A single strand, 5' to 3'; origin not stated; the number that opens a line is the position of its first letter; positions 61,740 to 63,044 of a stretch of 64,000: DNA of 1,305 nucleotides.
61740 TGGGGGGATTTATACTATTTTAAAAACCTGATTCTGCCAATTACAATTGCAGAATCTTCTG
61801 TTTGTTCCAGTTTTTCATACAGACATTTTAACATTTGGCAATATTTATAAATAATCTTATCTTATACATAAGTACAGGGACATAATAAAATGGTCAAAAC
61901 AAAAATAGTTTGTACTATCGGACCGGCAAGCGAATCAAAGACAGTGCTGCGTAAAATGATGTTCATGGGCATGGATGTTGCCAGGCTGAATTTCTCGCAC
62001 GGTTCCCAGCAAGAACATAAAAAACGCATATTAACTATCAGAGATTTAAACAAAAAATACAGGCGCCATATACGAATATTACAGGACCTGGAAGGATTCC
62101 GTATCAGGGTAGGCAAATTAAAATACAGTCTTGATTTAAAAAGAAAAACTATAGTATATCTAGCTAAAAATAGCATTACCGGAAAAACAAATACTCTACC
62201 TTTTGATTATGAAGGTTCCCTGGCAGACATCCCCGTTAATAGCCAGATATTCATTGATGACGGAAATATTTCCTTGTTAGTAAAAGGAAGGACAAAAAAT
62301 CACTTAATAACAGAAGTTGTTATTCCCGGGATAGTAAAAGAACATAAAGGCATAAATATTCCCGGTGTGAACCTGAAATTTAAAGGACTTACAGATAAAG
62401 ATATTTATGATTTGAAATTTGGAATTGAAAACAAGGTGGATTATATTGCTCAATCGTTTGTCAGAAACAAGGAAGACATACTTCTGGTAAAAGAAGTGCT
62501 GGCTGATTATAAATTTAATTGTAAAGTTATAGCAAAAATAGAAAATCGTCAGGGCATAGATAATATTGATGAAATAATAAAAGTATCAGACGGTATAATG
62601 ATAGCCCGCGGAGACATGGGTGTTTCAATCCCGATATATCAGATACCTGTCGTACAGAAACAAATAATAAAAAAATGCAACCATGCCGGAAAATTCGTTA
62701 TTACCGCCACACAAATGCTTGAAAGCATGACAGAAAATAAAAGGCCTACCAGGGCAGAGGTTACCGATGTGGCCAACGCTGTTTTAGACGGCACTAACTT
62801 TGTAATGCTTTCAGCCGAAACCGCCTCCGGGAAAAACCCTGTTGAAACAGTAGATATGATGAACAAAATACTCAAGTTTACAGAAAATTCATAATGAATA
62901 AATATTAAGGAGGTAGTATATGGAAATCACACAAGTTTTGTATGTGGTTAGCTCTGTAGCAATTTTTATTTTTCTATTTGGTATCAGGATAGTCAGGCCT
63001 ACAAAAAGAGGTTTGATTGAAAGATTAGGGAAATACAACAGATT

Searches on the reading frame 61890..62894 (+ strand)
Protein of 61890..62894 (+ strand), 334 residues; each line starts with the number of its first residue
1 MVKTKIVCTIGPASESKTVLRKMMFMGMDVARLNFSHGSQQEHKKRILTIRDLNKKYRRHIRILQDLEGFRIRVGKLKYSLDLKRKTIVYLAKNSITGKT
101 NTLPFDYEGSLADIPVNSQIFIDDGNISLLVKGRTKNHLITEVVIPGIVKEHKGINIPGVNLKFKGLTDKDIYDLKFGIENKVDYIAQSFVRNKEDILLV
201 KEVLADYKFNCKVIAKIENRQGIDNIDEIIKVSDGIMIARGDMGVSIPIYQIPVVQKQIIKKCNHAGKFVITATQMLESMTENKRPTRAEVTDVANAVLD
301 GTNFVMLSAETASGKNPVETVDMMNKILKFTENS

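Call 20: search_protein_families(library=pfam, proteins=[window:61890-62894:+], max_evalue=0.00001)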
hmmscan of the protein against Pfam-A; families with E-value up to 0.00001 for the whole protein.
window:61890-62894:+ (334 aa): 1 family
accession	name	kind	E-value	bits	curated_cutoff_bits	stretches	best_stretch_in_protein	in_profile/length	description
PF00224.27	PK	-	2.4e-112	375.7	30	1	3-321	3-328/328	Pyruvate kinase, barrel domain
